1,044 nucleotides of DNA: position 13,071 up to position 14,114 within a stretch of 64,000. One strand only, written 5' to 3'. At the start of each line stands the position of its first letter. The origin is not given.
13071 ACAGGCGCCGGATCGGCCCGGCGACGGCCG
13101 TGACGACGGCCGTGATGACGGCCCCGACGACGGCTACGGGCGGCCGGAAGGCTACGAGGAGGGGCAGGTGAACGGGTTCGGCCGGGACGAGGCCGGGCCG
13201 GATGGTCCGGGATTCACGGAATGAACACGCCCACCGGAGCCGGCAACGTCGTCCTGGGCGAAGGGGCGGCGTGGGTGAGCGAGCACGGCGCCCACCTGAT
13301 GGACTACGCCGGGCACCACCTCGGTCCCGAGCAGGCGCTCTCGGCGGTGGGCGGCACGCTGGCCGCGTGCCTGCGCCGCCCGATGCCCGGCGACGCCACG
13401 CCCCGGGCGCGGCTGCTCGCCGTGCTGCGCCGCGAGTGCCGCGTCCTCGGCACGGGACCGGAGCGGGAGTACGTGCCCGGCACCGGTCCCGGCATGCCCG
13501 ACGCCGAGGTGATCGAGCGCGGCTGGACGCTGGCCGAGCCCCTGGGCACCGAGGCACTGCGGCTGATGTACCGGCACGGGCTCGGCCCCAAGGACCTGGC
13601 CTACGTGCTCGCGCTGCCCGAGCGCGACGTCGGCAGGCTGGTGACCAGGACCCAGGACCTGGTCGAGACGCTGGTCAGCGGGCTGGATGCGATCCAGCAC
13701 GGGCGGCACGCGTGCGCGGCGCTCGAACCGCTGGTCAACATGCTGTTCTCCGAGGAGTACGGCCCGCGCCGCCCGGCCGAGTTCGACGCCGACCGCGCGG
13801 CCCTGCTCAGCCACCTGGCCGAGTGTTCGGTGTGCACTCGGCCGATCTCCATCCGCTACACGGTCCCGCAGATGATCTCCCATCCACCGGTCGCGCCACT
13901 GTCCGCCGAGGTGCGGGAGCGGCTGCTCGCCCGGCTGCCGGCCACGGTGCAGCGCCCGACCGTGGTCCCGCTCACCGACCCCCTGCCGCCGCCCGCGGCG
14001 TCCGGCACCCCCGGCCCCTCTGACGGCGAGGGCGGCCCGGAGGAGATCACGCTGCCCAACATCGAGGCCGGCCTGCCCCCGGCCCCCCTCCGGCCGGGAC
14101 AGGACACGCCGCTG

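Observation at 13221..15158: Single protein combining a sigma-70 region-4-like HTH, an anti-sigma zf-HC2 motif (HxxxCxxC), a transmembrane helix and a large extracytoplasmic domain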

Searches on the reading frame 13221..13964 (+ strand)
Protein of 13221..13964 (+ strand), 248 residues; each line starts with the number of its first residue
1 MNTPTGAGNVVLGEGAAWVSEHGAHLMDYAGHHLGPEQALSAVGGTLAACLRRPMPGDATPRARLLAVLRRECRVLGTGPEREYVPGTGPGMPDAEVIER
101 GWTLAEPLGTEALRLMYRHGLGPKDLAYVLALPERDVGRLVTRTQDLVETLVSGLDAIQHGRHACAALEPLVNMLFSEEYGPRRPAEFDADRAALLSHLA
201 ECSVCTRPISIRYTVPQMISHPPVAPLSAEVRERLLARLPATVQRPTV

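Call 17: search_solved_structures(query=A2, max_evalue=10, show_alignments=4)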
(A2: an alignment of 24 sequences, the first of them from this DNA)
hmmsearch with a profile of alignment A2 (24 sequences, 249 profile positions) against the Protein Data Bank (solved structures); distinct sequences matched with E-value up to 10: 3.
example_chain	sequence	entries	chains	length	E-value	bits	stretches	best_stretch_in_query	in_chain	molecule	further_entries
8vd6_A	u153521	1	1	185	0.00011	24.8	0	122-145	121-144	CAP REPEAT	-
4e0h_A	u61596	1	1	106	0.12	14.8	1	172-243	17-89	Mitochondrial FAD-linked sulfhydryl oxidase ERV1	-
3w4y_A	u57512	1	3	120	0.17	14.3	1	172-243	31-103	Mitochondrial FAD-linked sulfhydryl oxidase ERV1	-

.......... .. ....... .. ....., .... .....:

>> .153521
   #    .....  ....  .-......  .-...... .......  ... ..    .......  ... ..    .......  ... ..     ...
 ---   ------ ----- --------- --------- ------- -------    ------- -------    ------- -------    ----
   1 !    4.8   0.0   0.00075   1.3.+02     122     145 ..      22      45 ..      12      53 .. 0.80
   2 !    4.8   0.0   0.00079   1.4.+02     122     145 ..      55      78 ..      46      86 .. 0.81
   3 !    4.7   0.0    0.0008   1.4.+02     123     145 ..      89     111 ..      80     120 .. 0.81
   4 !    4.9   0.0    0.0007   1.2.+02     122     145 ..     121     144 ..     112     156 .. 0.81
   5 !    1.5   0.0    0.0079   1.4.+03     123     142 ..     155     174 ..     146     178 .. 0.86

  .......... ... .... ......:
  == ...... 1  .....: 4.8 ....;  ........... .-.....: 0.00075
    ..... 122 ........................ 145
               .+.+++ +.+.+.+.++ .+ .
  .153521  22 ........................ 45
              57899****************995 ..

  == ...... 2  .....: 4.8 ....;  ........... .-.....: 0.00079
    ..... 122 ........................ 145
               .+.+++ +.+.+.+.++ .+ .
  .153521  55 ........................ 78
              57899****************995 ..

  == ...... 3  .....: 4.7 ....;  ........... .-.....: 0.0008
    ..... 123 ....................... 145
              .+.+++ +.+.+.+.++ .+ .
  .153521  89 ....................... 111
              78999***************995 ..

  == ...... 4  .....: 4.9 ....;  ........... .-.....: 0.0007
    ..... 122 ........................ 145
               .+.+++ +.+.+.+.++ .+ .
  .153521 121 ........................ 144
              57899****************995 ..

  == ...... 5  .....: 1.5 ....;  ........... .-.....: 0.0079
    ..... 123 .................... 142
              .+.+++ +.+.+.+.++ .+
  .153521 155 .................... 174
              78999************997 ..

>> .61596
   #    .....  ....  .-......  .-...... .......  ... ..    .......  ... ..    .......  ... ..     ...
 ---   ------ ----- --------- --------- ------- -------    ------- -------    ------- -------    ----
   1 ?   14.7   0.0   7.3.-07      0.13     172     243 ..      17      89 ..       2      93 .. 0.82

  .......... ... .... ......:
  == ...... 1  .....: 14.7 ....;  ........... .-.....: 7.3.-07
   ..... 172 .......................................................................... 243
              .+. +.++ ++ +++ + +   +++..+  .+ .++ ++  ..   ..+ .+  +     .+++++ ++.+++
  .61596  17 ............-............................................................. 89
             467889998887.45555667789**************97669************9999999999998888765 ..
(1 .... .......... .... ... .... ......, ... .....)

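Call 25: predict_structure(alignment_id=A2)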
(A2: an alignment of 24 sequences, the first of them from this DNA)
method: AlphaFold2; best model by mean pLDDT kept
length: 248 residues; sequences in the alignment: 24
mean_pLDDT: 88.6   pTM: 0.84
mean pLDDT of the five models: 88.6, 88.1, 87.7, 87.3, 86.4
residues with pLDDT >= 90: 181; 70-90: 41; 50-70: 16; < 50: 10
segments of 3 or more residues with pLDDT < 50: 1-10
pLDDT, mean of each block of 10 residues (from residue 1): 44 83 97 94 96 84 96 82 70 91 93 96 97 97 96 95 94 88 87 95 92 91 93 95 65
secondary structure, 60 per line:
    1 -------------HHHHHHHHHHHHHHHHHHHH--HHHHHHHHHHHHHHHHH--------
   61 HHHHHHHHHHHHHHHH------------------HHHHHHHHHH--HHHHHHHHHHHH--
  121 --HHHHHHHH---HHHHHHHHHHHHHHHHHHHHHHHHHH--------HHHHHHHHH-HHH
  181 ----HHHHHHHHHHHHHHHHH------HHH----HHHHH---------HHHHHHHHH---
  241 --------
elements in order: H14-33 H36-52 H61-76 H95-104 H107-118 H123-130 H134-159 H168-176 H185-201 H215-219 H229-237

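Call 27: fold_search(model_id=the predicted structure, library=pdb)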
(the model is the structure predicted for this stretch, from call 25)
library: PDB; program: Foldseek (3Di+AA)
matches with E <= 10: 400; with E <= 0.001: 0
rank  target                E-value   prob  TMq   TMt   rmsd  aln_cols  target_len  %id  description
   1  5uxx_A                9.2e-03  1.00  0.41  0.60   4.1       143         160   17  Co-crystal structure of the sigma factor RpoE in complex with the anti-sigma factor NepR from Bartonella quintana (released 2018-02-28)
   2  9by5_B                1.5e-02  1.00  0.35  0.34   7.2       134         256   21  Crystal Structure of RT-PhyR (ruthe_01174) (released 2025-05-21)
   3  6dv9_F                1.7e-02  1.00  0.24  0.33  26.1       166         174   20  Crystal structure of Mycobacterium tuberculosis transcription initiation complex(ECF sigma factor L) containing 5nt RN (released 2019-02-20)
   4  2lfw_MODEL_1_A        1.8e-02  1.00  0.43  0.64   4.7       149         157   22  NMR structure of the PhyRSL-NepR complex from Sphingomonas sp. Fr1 (released 2012-04-25)
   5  9by5_A                2.0e-02  1.00  0.35  0.35   7.1       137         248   20  Crystal Structure of RT-PhyR (ruthe_01174) (released 2025-05-21)
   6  5uxx_C                2.3e-02  1.00  0.41  0.59   4.0       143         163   17  Co-crystal structure of the sigma factor RpoE in complex with the anti-sigma factor NepR from Bartonella quintana (released 2018-02-28)
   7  4qic_C                2.4e-02  1.00  0.35  0.36   7.4       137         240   14  Co-Crystal Structure of Anti-anti-sigma factor PhyR complexed with Anti-sigma factor NepR from Bartonella quintana (released 2015-07-29)
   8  6kon_F                6.1e-02  0.96  0.22  0.30  26.9       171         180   16  Mycobacterium tuberculosis initial transcription complex comprising sigma H and 5'-OH RNA of 5 nt (released 2020-03-11)
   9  9cb6_C                6.7e-02  1.00  0.32  0.33   8.0       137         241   18  Crystal Structure of RT-PhyR (ruthe_02744) (released 2025-05-28)
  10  5wuq_A                7.0e-02  1.00  0.41  0.61   4.2       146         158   12  Crystal structure of SigW in complex with its anti-sigma RsiW, a zinc binding form (released 2017-03-29)
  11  4g97                  7.0e-02  1.00  0.34  0.35   3.8       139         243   15  Crystal structure of the response regulator PhyR from Brucella abortus (released 2014-03-12)
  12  7qh5_B                7.0e-02  1.00  0.39  0.32   9.8       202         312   19  The crystal structure of the sigma factor SigG1 from Streptomyces tsukubaensis NRRL18488 (released 2022-12-21)
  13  1or7_A                7.0e-02  0.97  0.23  0.31  14.1       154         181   14  Crystal Structure of Escherichia coli sigmaE with the Cytoplasmic Domain of its Anti-sigma RseA (released 2003-04-15)
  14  3t0y_C                7.7e-02  0.98  0.22  0.41  15.5       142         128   18  Structure of the PhyR anti-anti-sigma domain bound to the anti-sigma factor, NepR (released 2012-05-02)
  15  5zx2_F                7.7e-02  0.96  0.22  0.31  26.8       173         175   16  Mycobacterium tuberculosis RNA polymerase transcription initiation complex with ECF sigma factor sigma H and 7nt RNA (released 2019-03-20)
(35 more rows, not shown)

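Call 33: search_protein_representatives(alignment_id=A2)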
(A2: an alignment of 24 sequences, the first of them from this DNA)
Query: 24 sequences, 249 profile positions. Proteins with E-value up to 0.001 (for the whole library): 213; up to 1e-10: 22; up to 1e-30: 18. The best 150 are listed.
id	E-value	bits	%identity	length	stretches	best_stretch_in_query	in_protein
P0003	7.4e-122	421.7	-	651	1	1-247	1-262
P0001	9.0e-118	408.3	-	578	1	1-247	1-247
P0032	1.9e-117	407.3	-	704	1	1-247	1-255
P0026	9.8e-116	401.7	-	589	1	1-247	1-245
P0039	1.3e-113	394.7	-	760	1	1-247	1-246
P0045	1.2e-110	385.0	-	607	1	11-246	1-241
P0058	3.1e-108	377.1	-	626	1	18-246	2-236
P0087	7.8e-106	369.2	-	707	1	1-245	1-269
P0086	8.7e-106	369.1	-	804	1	4-245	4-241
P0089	1.1e-104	365.5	-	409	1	1-246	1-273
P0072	6.2e-104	363.0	-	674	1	22-246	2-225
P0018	3.1e-103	360.7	-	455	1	1-246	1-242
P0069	2.6e-88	311.9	-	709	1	5-244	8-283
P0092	4.8e-86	304.4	-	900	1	19-242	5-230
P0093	2.8e-78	279.0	-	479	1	18-243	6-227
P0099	1.5e-16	76.7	-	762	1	17-237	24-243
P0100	2.2e-12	63.1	-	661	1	13-236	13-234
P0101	1.5e-10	57.1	-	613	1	11-213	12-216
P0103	3.3e-10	56.0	-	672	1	18-242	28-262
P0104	3.5e-10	55.9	-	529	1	20-244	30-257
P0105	3.6e-10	55.9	-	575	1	15-244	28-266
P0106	5.1e-10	55.4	-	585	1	22-242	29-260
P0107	2.1e-09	53.4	-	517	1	21-241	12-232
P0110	4.3e-09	52.3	-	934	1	21-241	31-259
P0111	4.7e-09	52.2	-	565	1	11-243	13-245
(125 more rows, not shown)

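Call 34: search_protein_families(library=pfam, proteins=[P0099, P0100, P0101, P0103, P0104, P0105, P0106, P0107, P0110, P0111], max_evalue=0.01)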
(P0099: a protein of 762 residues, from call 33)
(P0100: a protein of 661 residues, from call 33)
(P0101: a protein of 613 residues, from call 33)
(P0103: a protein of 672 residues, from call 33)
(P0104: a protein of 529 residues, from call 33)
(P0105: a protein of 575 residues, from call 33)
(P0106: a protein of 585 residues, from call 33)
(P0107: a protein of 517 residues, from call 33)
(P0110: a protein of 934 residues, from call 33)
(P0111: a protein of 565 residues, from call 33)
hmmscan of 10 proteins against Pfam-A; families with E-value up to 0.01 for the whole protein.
P0099 (762 aa): 0 families

P0100 (661 aa): 1 family
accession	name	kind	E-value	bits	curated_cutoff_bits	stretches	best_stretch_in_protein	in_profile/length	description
PF08281.18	Sigma70_r4_2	-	0.0014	18.7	25.7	1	105-146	3-44/54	Sigma-70, region 4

P0101 (613 aa): 0 families

P0103 (672 aa): 4 families
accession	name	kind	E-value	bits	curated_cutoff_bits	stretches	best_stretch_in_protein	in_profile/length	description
PF04542.20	Sigma70_r2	-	4.3e-06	26.9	24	1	30-96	1-69/71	Sigma-70 region 2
PF08281.18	Sigma70_r4_2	-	8.3e-05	22.6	25.7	1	123-170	6-53/54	Sigma-70, region 4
PF04545.22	Sigma70_r4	-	0.0004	20.3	24.1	1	124-170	1-47/50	Sigma-70, region 4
PF07638.17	Sigma70_ECF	-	0.0012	19.3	21.1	0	14-173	6-181/185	ECF sigma factor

P0104 (529 aa): 5 families
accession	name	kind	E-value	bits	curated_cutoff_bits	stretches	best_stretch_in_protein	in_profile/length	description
PF04542.20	Sigma70_r2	-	3.9e-08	33.4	24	1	30-89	1-62/71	Sigma-70 region 2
PF08281.18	Sigma70_r4_2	-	1.2e-07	31.7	25.7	1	121-170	5-54/54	Sigma-70, region 4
PF22029.2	PhyR_sigma2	-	4.4e-05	23.9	27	1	41-83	11-53/55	Sigma2 domain of PhyR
PF04545.22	Sigma70_r4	-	0.002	18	24.1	1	123-169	1-47/50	Sigma-70, region 4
PF07638.17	Sigma70_ECF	-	0.0092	16.3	21.1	0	121-170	127-179/185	ECF sigma factor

P0105 (575 aa): 6 families
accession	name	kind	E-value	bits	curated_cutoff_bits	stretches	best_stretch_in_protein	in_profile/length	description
PF08281.18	Sigma70_r4_2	-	3e-09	36.8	25.7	1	122-173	3-54/54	Sigma-70, region 4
PF04545.22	Sigma70_r4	-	1.4e-06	28.1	24.1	1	126-173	1-48/50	Sigma-70, region 4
PF07638.17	Sigma70_ECF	-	6.3e-05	23.4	21.1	1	15-176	7-182/185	ECF sigma factor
PF04542.20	Sigma70_r2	-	0.0014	18.8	24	1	33-88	1-58/71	Sigma-70 region 2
PF13490.11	zf-HC2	-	0.0022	18.5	22.2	1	204-229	10-35/35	Putative zinc-finger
PF22029.2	PhyR_sigma2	-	0.0042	17.5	27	1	44-86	11-53/55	Sigma2 domain of PhyR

P0106 (585 aa): 1 family
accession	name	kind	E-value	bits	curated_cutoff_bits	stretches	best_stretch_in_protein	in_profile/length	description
PF04542.20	Sigma70_r2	-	0.0048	17.1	24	1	29-85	3-61/71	Sigma-70 region 2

P0107 (517 aa): 2 families
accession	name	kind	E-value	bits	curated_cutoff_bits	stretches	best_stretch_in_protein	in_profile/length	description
PF22029.2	PhyR_sigma2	-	0.0025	18.2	27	1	19-64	8-53/55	Sigma2 domain of PhyR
PF08281.18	Sigma70_r4_2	-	0.0032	17.5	25.7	1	99-148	5-54/54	Sigma-70, region 4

P0110 (934 aa): 2 families
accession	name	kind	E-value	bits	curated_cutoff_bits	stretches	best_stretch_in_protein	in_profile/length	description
PF04545.22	Sigma70_r4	-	1.5e-05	24.9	24.1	1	129-171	2-44/50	Sigma-70, region 4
PF08281.18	Sigma70_r4_2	-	0.00021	21.3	25.7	1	126-168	5-47/54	Sigma-70, region 4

P0111 (565 aa): 0 families

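Call 37: find_related_loci(query=A2, collection=genome_contigs, flank=9000)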
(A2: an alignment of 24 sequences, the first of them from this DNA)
Query A2 (248 aa) in genome_contigs; peptide patterns used: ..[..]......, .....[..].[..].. (x = any residue, [..] = any of these).
100 stretches matched a pattern; 81 encode a relative of the query (tblastn E <= 1e-3); the best 80 are kept; 79 distinct loci.
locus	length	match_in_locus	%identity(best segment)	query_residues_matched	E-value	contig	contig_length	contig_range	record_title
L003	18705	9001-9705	66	1-234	4e-96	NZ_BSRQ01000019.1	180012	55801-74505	Microtetraspora sp. NBRC 13810 sequence019, whole genome shotgun sequence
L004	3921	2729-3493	61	1-239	3e-88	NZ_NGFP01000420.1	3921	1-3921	Streptosporangium minutum strain M26 scaffold420.1, whole genome shotgun sequence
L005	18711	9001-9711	62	1-240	1e-87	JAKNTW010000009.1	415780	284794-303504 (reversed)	Streptosporangium sp. KLBMP 9127 Scaffold8_1, whole genome shotgun sequence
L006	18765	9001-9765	59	1-239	3e-86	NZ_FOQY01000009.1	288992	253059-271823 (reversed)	Streptosporangium canum strain CGMCC 4.2126, whole genome shotgun sequence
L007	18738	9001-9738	58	1-246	5e-84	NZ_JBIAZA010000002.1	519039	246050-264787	Streptosporangium sp. NPDC000396 NPDC000396_6_G10.ctg-0002, whole genome shotgun sequence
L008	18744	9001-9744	59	1-240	8e-83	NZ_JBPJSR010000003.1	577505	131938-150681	Streptosporangium sp. V21-05 3, whole genome shotgun sequence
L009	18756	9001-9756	59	1-243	3e-82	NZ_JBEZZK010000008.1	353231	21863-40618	Streptosporangium sp. NPDC023963 NPDC023963_104_C5.ctg-0008, whole genome shotgun sequence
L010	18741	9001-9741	59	1-239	4e-82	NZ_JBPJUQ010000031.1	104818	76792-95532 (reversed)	Streptosporangium sp. G11 G11_scaffold31, whole genome shotgun sequence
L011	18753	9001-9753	58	1-243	3e-82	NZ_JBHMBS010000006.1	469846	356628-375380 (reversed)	Streptosporangium vulgare strain JCM 3028 spades_K_25_97_6, whole genome shotgun sequence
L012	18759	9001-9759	58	1-240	3e-81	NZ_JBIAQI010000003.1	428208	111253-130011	Streptosporangium sp. NPDC002721 NPDC002721_6_C3.ctg-0003, whole genome shotgun sequence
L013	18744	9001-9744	58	1-235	6e-82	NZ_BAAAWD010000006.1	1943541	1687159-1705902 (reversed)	Streptosporangium longisporum strain JCM 3106 sequence06, whole genome shotgun sequence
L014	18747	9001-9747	59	1-240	3e-81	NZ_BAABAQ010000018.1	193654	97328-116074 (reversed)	Streptosporangium oxazolinicum strain JCM 17388 sequence18, whole genome shotgun sequence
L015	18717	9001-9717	59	1-239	4e-81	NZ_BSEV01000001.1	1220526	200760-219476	Streptosporangium carneum strain VKM Ac-2007 spades_K_25_97_1, whole genome shotgun sequence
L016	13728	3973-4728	58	1-240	2e-80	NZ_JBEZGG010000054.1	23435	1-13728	Streptosporangium sp. NPDC048865 NPDC048865_112_A11.ctg-0054, whole genome shotgun sequence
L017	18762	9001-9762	59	1-245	2e-80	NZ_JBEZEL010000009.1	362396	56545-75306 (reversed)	Streptosporangium sp. NPDC049078 NPDC049078_81_B1.ctg-0009, whole genome shotgun sequence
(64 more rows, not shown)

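Call 39: search_protein_families(library=ncbifam, proteins=[P0104, P0105], max_evalue=0.01)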
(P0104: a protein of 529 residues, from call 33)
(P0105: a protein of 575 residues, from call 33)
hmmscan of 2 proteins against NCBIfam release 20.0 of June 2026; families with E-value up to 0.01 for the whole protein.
P0104 (529 aa): 42 families (the best 25 are shown)
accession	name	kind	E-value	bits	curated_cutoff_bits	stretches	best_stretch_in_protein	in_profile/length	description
NF007227.0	PRK09645.1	subfamily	4.4e-13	49.5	202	1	20-159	8-155/177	sigma-70 family RNA polymerase sigma factor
TIGR02983.1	SigE-fam_strep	subfamily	6.5e-13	48.9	141.55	1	29-174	10-158/162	SigE family RNA polymerase sigma factor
TIGR02985.1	Sig70_bacteroi1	subfamily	4.3e-12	46.5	126.4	1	29-88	5-64/162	RNA polymerase sigma-70 factor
NF004113.0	PRK05602.1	equivalog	1.5e-11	44.3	208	1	9-174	29-201/211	RNA polymerase sigma factor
TIGR02937.1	sigma70-ECF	superfamily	1.8e-10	40.7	42.9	1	26-173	2-164/165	sigma-70 family RNA polymerase sigma factor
NF009172.0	PRK12519.1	subfamily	3.7e-10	39.6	222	2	108-154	123-169/194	RNA polymerase sigma factor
NF007225.0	PRK09643.1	equivalog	6.5e-10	39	190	1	8-174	10-182/204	RNA polymerase sigma factor SigM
NF009198.0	PRK12546.1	equivalog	1.6e-08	34.5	270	1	37-171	19-158/188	RNA polymerase sigma factor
NF008888.0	PRK11922.1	equivalog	3.1e-08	33.5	204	1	9-173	14-195/231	RNA polymerase sigma factor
NF009168.0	PRK12515.1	subfamily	3.7e-08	33.1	236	1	11-173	8-178/189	RNA polymerase sigma factor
NF009170.0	PRK12517.1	subfamily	4.1e-08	32.9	197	1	29-173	27-175/188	RNA polymerase sigma factor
TIGR02989.1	Sig-70_gvs1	subfamily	4.5e-08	33.2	124.55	1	29-89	5-65/158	RNA polymerase sigma-70 factor, Rhodopirellula/Verrucomicrobium family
NF009164.0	PRK12511.1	equivalog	8.9e-08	31.9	185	1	37-172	16-157/182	RNA polymerase sigma factor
TIGR02959.1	SigZ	equivalog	3.8e-07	30.1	168.65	1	32-173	2-147/170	RNA polymerase sigma factor SigZ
NF006089.0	PRK08241.1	subfamily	4.4e-07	29.3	240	1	18-91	15-88/343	RNA polymerase subunit sigma-70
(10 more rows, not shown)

P0105 (575 aa): 47 families (the best 25 are shown)
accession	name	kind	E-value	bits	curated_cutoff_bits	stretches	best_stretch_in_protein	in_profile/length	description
NF009198.0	PRK12546.1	equivalog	1.1e-11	44.8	270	1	39-175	18-159/188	RNA polymerase sigma factor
NF009164.0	PRK12511.1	equivalog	2.6e-11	43.4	185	1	41-175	17-157/182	RNA polymerase sigma factor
TIGR02937.1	sigma70-ECF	superfamily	5e-11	42.5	42.9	1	29-176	2-164/165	sigma-70 family RNA polymerase sigma factor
TIGR02959.1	SigZ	equivalog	1.5e-10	41.1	168.65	1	35-176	2-147/170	RNA polymerase sigma factor SigZ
TIGR02985.1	Sig70_bacteroi1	subfamily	1.6e-10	41.4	126.4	2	31-88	4-61/162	RNA polymerase sigma-70 factor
NF009170.0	PRK12517.1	subfamily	1.7e-10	40.7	197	1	32-176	27-175/188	RNA polymerase sigma factor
NF007227.0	PRK09645.1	subfamily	1.8e-10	41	202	1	23-169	8-162/177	sigma-70 family RNA polymerase sigma factor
TIGR02983.1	SigE-fam_strep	subfamily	2.3e-10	40.6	141.55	1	27-177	5-158/162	SigE family RNA polymerase sigma factor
NF009168.0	PRK12515.1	subfamily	2e-09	37.2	236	1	12-176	9-178/189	RNA polymerase sigma factor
NF007225.0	PRK09643.1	equivalog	3.9e-09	36.5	190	1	9-179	11-184/204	RNA polymerase sigma factor SigM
NF009166.1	PRK12513.1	equivalog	1.7e-08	34.4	206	1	9-180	6-189/193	RNA polymerase sigma factor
NF058625.1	sigma_PG0214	equivalog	4.8e-08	32.9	130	1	38-175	14-159/170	GFO_1088 family ECF-type sigma factor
NF007215.0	PRK09637.1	equivalog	7.8e-08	32.5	212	1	31-175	4-152/181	RNA polymerase sigma factor SigZ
TIGR02989.1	Sig-70_gvs1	subfamily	1.5e-07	31.5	124.55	1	29-174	2-155/158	RNA polymerase sigma-70 factor, Rhodopirellula/Verrucomicrobium family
NF009199.0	PRK12547.1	subfamily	1.6e-07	30.9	219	1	41-175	19-158/184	RNA polymerase sigma factor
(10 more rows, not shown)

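Call 41: find_encoding_contigs(protein=P0104, flank=6000, max_places=2)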
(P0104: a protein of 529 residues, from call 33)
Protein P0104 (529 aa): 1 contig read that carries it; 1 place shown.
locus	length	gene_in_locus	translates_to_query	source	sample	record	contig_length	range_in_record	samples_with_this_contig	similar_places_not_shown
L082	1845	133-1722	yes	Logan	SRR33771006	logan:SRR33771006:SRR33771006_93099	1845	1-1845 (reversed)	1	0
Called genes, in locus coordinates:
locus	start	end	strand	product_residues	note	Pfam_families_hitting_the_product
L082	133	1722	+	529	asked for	PF04542:Sigma70_r2, PF08281:Sigma70_r4_2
